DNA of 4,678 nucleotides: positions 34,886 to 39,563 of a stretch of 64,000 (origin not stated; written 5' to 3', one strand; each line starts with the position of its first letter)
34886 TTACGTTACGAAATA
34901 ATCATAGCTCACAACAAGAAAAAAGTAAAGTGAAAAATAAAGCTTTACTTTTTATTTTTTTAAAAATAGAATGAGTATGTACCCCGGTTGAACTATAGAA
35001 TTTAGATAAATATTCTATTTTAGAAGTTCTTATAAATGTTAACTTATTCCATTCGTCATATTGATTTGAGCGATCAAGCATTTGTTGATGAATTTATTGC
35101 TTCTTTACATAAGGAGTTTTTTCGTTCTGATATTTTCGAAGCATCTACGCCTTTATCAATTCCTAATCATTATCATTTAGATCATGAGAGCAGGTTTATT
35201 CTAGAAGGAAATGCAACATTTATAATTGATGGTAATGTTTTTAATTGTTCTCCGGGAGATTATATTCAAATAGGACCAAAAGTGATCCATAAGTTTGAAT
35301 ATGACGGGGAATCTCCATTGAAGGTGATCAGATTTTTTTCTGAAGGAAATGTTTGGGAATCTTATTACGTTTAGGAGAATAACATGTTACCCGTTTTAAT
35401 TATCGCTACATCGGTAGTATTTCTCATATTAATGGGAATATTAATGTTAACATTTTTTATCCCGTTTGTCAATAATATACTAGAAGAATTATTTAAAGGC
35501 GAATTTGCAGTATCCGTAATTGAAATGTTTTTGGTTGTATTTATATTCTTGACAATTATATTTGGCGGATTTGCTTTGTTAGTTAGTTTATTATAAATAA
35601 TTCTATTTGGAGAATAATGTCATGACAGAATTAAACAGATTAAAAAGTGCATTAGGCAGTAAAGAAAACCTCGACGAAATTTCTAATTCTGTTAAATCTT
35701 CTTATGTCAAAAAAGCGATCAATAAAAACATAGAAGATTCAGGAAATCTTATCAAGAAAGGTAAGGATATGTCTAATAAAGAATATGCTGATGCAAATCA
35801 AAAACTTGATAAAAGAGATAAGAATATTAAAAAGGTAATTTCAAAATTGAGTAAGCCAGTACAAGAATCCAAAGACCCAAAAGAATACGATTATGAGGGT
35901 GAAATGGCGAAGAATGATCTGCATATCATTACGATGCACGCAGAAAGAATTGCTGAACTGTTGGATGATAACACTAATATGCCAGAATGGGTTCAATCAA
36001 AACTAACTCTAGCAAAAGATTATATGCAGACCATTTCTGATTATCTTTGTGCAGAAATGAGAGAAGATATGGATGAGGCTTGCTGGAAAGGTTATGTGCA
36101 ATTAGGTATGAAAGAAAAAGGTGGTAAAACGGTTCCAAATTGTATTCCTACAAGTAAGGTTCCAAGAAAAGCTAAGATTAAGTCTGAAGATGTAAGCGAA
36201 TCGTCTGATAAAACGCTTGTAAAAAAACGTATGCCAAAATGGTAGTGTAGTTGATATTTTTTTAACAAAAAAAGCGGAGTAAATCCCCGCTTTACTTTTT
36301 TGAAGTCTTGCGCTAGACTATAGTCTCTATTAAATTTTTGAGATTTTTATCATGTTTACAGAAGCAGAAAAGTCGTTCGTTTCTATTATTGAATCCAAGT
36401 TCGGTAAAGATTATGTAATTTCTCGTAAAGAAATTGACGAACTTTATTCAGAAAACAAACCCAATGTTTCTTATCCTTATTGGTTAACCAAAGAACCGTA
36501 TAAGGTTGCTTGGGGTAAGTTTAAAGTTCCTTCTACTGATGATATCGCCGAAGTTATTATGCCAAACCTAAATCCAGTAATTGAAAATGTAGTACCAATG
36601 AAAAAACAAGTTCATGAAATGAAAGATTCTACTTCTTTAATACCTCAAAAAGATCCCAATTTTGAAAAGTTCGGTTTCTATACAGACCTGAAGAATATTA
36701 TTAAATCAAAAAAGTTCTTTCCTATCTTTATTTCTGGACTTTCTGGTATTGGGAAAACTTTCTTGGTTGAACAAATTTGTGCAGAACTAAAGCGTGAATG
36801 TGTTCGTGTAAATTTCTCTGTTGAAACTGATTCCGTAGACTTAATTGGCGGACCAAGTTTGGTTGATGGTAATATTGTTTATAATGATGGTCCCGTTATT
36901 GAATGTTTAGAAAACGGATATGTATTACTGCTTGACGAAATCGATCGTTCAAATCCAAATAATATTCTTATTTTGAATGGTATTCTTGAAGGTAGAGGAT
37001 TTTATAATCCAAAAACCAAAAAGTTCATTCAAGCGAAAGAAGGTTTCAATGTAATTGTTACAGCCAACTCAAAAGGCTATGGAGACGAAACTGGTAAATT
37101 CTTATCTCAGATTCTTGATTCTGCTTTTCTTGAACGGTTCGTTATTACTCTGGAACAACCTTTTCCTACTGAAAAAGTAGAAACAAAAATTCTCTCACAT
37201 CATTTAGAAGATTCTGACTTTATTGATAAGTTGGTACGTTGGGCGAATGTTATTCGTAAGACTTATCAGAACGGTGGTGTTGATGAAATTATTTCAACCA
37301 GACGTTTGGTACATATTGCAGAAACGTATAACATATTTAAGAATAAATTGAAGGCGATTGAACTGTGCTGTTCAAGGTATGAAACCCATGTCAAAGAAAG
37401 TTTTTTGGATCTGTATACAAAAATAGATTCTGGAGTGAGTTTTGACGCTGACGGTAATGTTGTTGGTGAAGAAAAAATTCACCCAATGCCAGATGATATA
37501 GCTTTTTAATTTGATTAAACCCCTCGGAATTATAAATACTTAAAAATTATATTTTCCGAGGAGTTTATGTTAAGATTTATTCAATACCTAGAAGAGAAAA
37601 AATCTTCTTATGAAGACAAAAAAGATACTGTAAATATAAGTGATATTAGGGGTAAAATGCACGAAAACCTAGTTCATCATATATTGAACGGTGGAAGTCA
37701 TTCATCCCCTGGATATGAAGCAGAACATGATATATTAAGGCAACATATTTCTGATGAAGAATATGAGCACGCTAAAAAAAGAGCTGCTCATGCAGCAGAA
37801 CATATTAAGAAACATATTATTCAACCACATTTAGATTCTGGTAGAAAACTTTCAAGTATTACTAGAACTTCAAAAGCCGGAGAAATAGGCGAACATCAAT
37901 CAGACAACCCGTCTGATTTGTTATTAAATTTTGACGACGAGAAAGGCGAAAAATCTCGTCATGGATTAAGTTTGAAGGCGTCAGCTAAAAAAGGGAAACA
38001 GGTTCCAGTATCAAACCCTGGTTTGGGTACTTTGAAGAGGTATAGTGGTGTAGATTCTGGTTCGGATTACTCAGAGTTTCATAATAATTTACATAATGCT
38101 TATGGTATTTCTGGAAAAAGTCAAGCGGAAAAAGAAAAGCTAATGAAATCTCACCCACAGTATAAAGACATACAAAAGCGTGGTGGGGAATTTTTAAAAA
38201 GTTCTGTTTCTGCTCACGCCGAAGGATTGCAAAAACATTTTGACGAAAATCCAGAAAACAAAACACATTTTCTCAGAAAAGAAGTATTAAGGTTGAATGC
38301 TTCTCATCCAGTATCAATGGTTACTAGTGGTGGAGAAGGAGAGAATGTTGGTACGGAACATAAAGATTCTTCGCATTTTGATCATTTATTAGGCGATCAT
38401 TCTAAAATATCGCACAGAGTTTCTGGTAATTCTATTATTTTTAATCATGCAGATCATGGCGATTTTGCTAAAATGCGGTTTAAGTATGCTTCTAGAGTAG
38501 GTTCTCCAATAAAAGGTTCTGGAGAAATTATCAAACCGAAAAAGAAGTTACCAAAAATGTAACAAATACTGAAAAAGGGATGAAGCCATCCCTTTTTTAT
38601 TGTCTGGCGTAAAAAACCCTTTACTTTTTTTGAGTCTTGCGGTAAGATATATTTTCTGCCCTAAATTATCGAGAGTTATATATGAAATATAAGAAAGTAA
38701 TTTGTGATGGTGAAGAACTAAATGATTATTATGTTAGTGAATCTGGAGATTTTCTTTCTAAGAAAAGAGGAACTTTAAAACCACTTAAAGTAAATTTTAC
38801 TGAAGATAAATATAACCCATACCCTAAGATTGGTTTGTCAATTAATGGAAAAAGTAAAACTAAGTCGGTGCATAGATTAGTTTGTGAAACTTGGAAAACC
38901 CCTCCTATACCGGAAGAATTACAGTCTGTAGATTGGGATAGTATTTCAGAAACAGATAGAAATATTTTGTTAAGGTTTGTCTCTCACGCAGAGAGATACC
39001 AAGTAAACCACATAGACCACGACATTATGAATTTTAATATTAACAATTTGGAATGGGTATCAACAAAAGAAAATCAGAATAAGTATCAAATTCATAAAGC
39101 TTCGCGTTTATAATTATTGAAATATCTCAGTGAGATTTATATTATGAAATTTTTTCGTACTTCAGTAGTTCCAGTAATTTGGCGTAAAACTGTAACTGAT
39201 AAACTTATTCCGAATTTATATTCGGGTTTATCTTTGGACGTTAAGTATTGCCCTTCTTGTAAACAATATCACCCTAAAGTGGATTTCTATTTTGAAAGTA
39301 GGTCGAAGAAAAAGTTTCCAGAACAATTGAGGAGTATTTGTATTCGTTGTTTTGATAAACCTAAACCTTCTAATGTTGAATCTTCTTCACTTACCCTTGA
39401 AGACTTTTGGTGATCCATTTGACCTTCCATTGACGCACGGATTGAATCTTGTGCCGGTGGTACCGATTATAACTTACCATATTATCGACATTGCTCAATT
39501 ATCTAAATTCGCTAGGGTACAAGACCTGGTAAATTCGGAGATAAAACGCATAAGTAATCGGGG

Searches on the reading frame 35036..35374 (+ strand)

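Call 13: search_protein_families(library=phrogs, proteins=[window:35036-35374:+], max_evalue=0.01)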
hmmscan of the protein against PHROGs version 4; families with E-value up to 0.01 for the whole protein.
window:35036-35374:+ (112 aa): 0 families

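Call 14: search_protein_families(library=pfam, proteins=[window:35036-35374:+], max_evalue=0.01)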
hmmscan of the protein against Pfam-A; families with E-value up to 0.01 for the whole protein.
window:35036-35374:+ (112 aa): 4 families
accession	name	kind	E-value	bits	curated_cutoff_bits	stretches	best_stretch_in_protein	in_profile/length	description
PF07883.17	Cupin_2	-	7e-12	45.3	27.2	1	41-98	10-67/70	Cupin domain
PF03079.20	ARD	-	2.4e-08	34.8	27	1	44-108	87-156/157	ARD/ARD' family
PF02311.25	AraC_binding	-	1.6e-06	28.3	21.1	1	41-96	15-70/135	AraC-like ligand binding domain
PF01050.24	MannoseP_isomer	-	0.00028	21.5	23.6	1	38-101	39-101/116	Mannose-6-phosphate isomerase C-terminal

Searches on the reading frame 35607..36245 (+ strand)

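Call 13: search_protein_families(library=phrogs, proteins=[window:35607-36245:+], max_evalue=0.01)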
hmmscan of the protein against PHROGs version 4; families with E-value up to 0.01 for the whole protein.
window:35607-36245:+ (212 aa): 8 families
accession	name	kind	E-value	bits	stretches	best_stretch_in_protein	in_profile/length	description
phrog_9737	-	unknown function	3.9e-08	34.3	1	142-183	221-262/297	-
phrog_36547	-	unknown function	1.9e-07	32.3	1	133-201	58-126/188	-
phrog_4359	-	unknown function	2.9e-07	31.6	1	150-194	154-199/262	-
phrog_727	-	unknown function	2e-05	25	1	153-184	312-344/450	-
phrog_28131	-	unknown function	0.00093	19.4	1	137-185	27-77/372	-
phrog_38880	-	unknown function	0.002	18.7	1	153-193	234-275/324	-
phrog_10346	-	unknown function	0.005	16.7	1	152-201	406-456/525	-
phrog_32745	-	unknown function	0.0079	17.2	0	94-150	84-142/147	-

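Call 14: search_protein_families(library=pfam, proteins=[window:35607-36245:+], max_evalue=0.01)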
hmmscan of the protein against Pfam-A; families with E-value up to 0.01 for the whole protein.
window:35607-36245:+ (212 aa): 1 family
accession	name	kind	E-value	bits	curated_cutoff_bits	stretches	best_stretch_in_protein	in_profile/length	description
PF01153.25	Glypican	-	0.0072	15.6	26.4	1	75-163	326-418/555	Glypican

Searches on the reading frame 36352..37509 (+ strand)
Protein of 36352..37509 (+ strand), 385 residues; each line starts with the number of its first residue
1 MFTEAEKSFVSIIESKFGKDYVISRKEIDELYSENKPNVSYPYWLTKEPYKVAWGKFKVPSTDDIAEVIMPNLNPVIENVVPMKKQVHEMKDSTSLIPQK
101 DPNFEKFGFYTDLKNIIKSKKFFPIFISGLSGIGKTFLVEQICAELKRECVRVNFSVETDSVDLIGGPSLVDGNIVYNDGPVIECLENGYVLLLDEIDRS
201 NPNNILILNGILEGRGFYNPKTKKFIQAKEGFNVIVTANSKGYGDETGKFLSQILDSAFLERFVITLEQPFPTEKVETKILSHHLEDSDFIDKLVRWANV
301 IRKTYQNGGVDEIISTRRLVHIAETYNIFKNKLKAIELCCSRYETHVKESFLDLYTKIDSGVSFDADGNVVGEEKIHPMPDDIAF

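Call 13: search_protein_families(library=phrogs, proteins=[window:36352-37509:+], max_evalue=0.01)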
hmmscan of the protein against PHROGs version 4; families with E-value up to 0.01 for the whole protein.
window:36352-37509:+ (385 aa): 9 families
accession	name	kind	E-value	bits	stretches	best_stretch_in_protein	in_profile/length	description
phrog_249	-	moron, auxiliary metabolic gene and host takeover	3.1e-97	327.3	1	42-364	52-361/380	porphyrin biosynthesis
phrog_16448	-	other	6.6e-30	105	1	124-322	451-644/680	ATPase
phrog_168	-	DNA, RNA and nucleotide metabolism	1.2e-11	45.8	1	112-279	32-168/314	clamp loader of DNA polymerase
phrog_3757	-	unknown function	1.8e-06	28.6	0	252-293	236-283/367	-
phrog_1297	-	other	5.9e-05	23.2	1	123-202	26-113/356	ATPase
phrog_29395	-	unknown function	0.00023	21.3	1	126-250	187-334/531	-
phrog_1250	-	unknown function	0.0014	18.7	1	26-198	14-168/327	unknown function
phrog_30227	-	unknown function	0.0044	18.3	0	323-366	50-93/95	-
phrog_761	-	other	0.0078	16.9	0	125-346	22-221/362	thymidylate kinase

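Call 14: search_protein_families(library=pfam, proteins=[window:36352-37509:+], max_evalue=0.01)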
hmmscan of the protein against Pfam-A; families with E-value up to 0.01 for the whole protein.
window:36352-37509:+ (385 aa): 10 families
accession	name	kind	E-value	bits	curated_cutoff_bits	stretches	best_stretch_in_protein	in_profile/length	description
PF07728.20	AAA_5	-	6.5e-18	65.5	22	1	125-246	2-126/139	AAA domain (dynein-related subfamily)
PF08406.16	CbbQ_C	-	7.9e-06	26.4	20.6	1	278-340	2-64/85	CbbQ/NirQ/NorQ C-terminal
PF07726.17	AAA_3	-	2.1e-05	24.8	27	1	125-240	2-112/131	ATPase family associated with various cellular activities (AAA)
PF00004.35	AAA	-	2.3e-05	25.3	21.2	1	126-204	2-73/131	ATPase family associated with various cellular activities (AAA)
PF13173.12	AAA_14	-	0.00015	22.2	27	1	124-200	4-74/129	AAA domain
PF13191.12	AAA_16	-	0.00043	21.3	32.6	1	125-160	27-61/167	AAA ATPase domain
PF20720.3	nSTAND3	-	0.0008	19.6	27.2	0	110-153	7-48/155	Novel STAND NTPase 3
PF13401.12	AAA_22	-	0.0019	19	27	1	125-164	8-50/130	AAA domain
PF01637.24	ATPase_2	-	0.0027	18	33.2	1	112-156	10-54/225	ATPase domain predominantly from Archaea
PF03266.21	NTPase_1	-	0.0093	16.3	23.9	0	125-153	2-30/168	NTPase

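Call 23: search_dna_similar(query=window:36352-37509:+, collection=phages, mode=protein, max_rows=15)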
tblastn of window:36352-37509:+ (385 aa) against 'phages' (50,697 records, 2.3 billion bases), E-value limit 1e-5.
Records with a match: 515; places in all: 515; records where one place covers at least 80% of the query: 165.
Best place of each record, by identity: <60% 515.
By first word of the organism name: Synechococcus 365; Cyanophage 61; Prochlorococcus 24; Vibrio 13; Acinetobacter 7; Marine 6; Pseudomonas 6; Klebsiella 6; Escherichia 4; Pelagibacter 3; and 12 more.
By host as written in the record: - 180; Synechococcus 107; Synechococcus sp. 38; Synechococcus sp. WH7803 28; Synechococcus sp. WH8102 20; Synechococcus sp. WH 7803 14; Synechococcus sp. MW02 10; Vibrio cholerae 10; and 60 more.
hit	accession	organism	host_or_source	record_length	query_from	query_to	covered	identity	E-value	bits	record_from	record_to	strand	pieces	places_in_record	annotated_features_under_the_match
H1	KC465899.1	Pelagibacter phage HTVC008M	Candidatus Pelagibacter ubique HTCC1062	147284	1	369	96%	46.6%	4e-86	290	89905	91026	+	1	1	cobalt chelatase subunit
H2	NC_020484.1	Pelagibacter phage HTVC008M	Candidatus Pelagibacter ubique HTCC1062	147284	1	369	96%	46.6%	4e-86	290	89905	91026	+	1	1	porphyrin biosynthesis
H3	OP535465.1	Synechococcus phage S-CREM1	Synechococcus sp. CB0101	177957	45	359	82%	51.6%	9e-78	266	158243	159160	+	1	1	MoxR family ATPase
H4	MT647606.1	Pelagibacter phage Mosig EXVC030M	Candidatus Pelagibacter ubique HTCC1062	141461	1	363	94%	44.6%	2e-77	265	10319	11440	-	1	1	putative AAA family protein | hypothetical protein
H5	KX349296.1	Cyanophage S-RIM44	Synechococcus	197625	10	362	92%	45.7%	8e-73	252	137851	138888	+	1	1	CobS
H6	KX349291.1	Cyanophage S-RIM44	Synechococcus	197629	10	362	92%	45.7%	8e-73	252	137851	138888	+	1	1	CobS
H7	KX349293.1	Cyanophage S-RIM44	Synechococcus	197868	10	362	92%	45.7%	8e-73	252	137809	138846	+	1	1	CobS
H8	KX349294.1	Cyanophage S-RIM44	Synechococcus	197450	10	362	92%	45.7%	1e-72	252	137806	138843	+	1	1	CobS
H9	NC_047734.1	Cyanophage S-RIM44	Synechococcus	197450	10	362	92%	45.7%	1e-72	252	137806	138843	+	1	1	porphyrin biosynthesis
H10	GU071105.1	Prochlorococcus phage Syn1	Synechococcus sp. WH8101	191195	10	362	92%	45.4%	4e-72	250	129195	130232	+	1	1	cobS: putative cobalt chelatase subunit CobS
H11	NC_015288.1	Prochlorococcus phage Syn1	Synechococcus sp. WH8101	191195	10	362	92%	45.4%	4e-72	250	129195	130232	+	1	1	cobS: porphyrin biosynthesis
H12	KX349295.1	Cyanophage S-RIM44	Synechococcus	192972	10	362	92%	45.4%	4e-72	250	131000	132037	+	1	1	CobS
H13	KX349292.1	Cyanophage S-RIM44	Synechococcus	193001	10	362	92%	45.4%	4e-72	250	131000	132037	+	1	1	CobS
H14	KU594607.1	Cyanophage S-RIM44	Synechococcus sp.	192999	10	362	92%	45.4%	6e-72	249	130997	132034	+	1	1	CobS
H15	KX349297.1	Cyanophage S-RIM44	Synechococcus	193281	10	362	92%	45.4%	6e-72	249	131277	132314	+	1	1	CobS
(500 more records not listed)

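Call 59: get_annotated_region(hit=H2, flank=14000)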
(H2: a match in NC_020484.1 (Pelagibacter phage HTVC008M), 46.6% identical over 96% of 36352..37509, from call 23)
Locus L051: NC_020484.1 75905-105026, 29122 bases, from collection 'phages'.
description: Pelagibacter phage HTVC008M, complete genome.
organism: Pelagibacter phage HTVC008M (NCBI taxid 1283076)
taxonomy: Viruses; Duplodnaviria; Heunggongvirae; Uroviricota; Caudoviricetes; Kyanoviridae
host: Candidatus Pelagibacter ubique HTCC1062; source: -; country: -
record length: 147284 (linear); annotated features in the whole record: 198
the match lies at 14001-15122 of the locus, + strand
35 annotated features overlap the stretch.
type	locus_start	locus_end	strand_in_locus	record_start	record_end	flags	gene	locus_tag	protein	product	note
CDS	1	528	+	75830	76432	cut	-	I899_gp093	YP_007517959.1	tail completion protein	-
CDS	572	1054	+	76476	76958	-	-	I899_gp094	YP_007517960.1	DNA endonuclease V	-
CDS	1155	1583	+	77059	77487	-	-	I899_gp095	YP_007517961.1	UvsY-like recombination mediator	-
CDS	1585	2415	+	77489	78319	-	-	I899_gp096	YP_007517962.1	hypothetical protein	-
CDS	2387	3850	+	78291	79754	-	-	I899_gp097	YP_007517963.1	DNA helicase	-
CDS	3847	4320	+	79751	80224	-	-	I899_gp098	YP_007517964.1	hypothetical protein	-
CDS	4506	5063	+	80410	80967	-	-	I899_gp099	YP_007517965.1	late sigma transcription factor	-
CDS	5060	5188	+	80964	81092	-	-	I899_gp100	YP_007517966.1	hypothetical protein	-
CDS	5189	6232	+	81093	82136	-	-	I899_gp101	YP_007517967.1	recombination endonuclease subunit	-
CDS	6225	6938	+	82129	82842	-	-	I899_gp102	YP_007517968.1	2OG-Fe(II) oxygenase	-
CDS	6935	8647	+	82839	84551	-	-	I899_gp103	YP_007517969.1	SbcC-like subunit of palindrome specific endonuclease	-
CDS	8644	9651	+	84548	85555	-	-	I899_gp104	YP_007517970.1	hypothetical protein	-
CDS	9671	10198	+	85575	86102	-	-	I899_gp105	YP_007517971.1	hypothetical protein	-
CDS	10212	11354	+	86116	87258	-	-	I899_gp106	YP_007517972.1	hypothetical protein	-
CDS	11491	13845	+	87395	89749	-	-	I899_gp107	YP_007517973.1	peptidase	-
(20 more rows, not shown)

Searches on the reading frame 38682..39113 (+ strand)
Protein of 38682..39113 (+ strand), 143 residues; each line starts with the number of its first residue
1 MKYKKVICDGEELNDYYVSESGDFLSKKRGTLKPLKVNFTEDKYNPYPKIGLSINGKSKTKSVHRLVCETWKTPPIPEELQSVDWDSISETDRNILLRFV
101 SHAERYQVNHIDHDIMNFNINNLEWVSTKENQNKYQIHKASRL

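Call 13: search_protein_families(library=phrogs, proteins=[window:38682-39113:+], max_evalue=0.01)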
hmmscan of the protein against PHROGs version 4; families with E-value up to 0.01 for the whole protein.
window:38682-39113:+ (143 aa): 9 families
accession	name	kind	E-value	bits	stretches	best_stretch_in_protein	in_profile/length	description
phrog_59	-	DNA, RNA and nucleotide metabolism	5.4e-21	76.5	2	7-76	143-204/423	HNH endonuclease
phrog_959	-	DNA, RNA and nucleotide metabolism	1.4e-17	64.7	1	11-140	13-111/138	HNH endonuclease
phrog_1492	-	DNA, RNA and nucleotide metabolism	3.7e-07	30.6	1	15-75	56-126/414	HNH endonuclease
phrog_99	-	DNA, RNA and nucleotide metabolism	2.1e-06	28.7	1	105-139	175-209/383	HNH endonuclease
phrog_37683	-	unknown function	9.3e-05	22.7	0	95-134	167-207/279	-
phrog_15471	-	DNA, RNA and nucleotide metabolism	0.00013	22.8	0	104-138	49-83/183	HNH endonuclease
phrog_17657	-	DNA, RNA and nucleotide metabolism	0.00016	22.5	0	12-81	75-138/168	HNH endonuclease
phrog_4578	-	DNA, RNA and nucleotide metabolism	0.0026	18.7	1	104-133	28-57/130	HNH endonuclease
phrog_14913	-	DNA, RNA and nucleotide metabolism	0.0077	17.3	0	104-139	57-92/149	HNH endonuclease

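Call 14: search_protein_families(library=pfam, proteins=[window:38682-39113:+], max_evalue=0.01)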
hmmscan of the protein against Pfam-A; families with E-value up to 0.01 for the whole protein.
window:38682-39113:+ (143 aa): 1 family
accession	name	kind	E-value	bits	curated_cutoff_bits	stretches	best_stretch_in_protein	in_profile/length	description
PF13392.12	HNH_3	-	8e-08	32.2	24.8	1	63-132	3-45/46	HNH endonuclease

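Call 25: find_encoding_contigs(protein=window:38682-39113:+, flank=10000, max_places=10)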
Protein window:38682-39113:+ (143 aa): 15 contigs read that carry it; 3 places shown.
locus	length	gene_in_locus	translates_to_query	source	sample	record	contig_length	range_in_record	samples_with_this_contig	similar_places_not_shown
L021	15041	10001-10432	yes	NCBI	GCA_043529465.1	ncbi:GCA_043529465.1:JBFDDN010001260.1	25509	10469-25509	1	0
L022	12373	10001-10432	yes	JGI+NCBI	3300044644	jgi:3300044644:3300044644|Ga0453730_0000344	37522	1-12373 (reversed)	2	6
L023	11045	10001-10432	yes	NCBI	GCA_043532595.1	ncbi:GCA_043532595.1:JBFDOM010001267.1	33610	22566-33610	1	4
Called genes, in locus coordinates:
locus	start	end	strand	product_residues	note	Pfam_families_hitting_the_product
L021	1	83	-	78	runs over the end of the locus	-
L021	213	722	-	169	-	PF06941:NT5C (weak)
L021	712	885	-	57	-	-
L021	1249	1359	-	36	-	-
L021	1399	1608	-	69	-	-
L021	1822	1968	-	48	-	-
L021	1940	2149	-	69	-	-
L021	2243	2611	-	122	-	-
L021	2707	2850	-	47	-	-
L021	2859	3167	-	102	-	-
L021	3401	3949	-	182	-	PF16473:Rv2179c-like (weak)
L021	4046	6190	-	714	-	-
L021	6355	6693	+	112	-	PF03079:ARD, PF02311:AraC_binding (weak), PF07883:Cupin_2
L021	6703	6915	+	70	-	-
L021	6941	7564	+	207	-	-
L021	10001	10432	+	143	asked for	PF13392:HNH_3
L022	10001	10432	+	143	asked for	PF13392:HNH_3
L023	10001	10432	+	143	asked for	PF13392:HNH_3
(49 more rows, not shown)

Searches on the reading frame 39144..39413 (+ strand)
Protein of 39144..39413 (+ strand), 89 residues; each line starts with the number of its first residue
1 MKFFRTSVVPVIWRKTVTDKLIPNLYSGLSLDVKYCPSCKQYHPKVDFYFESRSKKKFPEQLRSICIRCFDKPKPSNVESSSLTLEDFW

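Call 13: search_protein_families(library=phrogs, proteins=[window:39144-39413:+], max_evalue=0.01)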
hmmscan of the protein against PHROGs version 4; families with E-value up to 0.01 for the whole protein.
window:39144-39413:+ (89 aa): 2 families
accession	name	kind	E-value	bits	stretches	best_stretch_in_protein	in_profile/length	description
phrog_3273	-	unknown function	0.00022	22.3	1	34-74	23-61/75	-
phrog_6762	-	unknown function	0.0012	19.8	1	30-75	157-198/242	-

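Call 14: search_protein_families(library=pfam, proteins=[window:39144-39413:+], max_evalue=0.01)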
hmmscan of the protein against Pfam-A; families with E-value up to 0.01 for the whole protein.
window:39144-39413:+ (89 aa): 0 families

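Call 86: find_homologous_proteins(query=window:39144-39413:+, max_evalue=0.001)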
Query window:39144-39413:+ (89 aa): 1 proteins with E <= 0.001 among 1 candidates.
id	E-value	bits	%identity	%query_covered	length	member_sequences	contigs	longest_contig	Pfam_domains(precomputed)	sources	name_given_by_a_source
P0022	4.1e-54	198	99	100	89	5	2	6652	-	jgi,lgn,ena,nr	nr:MAG: hypothetical protein [Caudoviricetes sp.]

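Call 87: find_encoding_contigs(protein=P0022, flank=4000, max_places=8)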
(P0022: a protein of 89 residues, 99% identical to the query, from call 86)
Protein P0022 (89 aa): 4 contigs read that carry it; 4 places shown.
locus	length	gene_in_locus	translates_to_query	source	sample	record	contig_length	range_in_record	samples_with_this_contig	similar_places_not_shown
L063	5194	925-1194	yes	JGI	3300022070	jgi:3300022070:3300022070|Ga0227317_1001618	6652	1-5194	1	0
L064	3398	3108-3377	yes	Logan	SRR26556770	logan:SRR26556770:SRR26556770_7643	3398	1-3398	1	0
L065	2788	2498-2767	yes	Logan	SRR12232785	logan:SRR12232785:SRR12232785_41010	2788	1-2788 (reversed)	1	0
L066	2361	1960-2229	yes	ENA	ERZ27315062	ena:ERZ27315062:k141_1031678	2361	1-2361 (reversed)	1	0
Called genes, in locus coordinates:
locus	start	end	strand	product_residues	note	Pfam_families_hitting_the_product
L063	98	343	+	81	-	-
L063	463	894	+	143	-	PF13392:HNH_3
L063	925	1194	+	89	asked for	-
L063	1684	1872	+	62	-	-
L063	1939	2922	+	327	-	-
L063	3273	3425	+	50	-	-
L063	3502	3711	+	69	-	-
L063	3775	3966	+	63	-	-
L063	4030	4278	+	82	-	-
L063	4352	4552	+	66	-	PF20661:SutA-RBD (weak)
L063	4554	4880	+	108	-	-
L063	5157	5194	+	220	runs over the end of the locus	PF17338:GP88, PF23872:DUF7227 (faint)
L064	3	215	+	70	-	?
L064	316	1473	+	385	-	PF00004:AAA (faint), PF07726:AAA_3 (faint), PF07728:AAA_5, PF08406:CbbQ_C (weak)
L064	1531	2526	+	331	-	-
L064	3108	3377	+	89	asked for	-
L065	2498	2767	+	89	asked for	-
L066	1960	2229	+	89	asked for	-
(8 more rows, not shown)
